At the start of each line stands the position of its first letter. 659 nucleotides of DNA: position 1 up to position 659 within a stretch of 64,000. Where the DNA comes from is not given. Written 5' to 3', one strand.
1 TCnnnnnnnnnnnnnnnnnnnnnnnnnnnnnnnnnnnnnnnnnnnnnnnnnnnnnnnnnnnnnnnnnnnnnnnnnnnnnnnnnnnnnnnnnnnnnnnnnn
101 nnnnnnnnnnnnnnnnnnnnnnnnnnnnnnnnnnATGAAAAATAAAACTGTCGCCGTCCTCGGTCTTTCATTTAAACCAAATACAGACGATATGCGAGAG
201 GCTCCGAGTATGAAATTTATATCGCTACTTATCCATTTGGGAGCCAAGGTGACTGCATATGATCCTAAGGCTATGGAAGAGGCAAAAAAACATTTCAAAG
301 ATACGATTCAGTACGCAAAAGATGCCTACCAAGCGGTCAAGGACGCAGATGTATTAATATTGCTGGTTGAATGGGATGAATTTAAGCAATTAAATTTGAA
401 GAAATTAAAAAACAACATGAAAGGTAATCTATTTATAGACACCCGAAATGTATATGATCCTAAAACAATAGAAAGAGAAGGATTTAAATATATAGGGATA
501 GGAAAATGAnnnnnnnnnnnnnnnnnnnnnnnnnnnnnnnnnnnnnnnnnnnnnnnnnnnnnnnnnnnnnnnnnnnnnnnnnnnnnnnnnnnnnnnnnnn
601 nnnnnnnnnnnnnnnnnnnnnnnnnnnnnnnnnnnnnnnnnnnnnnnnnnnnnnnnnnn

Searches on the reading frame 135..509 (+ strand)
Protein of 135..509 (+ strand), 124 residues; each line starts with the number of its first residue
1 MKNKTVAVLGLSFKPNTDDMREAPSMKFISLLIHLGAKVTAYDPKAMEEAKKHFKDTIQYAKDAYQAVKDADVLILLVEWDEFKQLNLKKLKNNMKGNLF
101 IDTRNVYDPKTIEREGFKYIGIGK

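Call 7: search_protein_families(library=pfam, proteins=[window:135-509:+], max_evalue=0.01)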
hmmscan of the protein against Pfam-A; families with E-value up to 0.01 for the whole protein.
window:135-509:+ (124 aa): 3 families
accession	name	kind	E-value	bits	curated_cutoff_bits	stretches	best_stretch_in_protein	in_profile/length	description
PF03720.21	UDPG_MGDP_dh_C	-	1.4e-37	128.6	30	1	7-109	1-103/103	UDP-glucose/GDP-mannose dehydrogenase family, UDP binding domain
PF03807.23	F420_oxidored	-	1.8e-05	25.7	21.6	1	30-105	16-93/94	NADP oxidoreductase coenzyme F420-dependent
PF03446.21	NAD_binding_2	-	0.00048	20.6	21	1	30-114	16-103/161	NAD binding domain of 6-phosphogluconate dehydrogenase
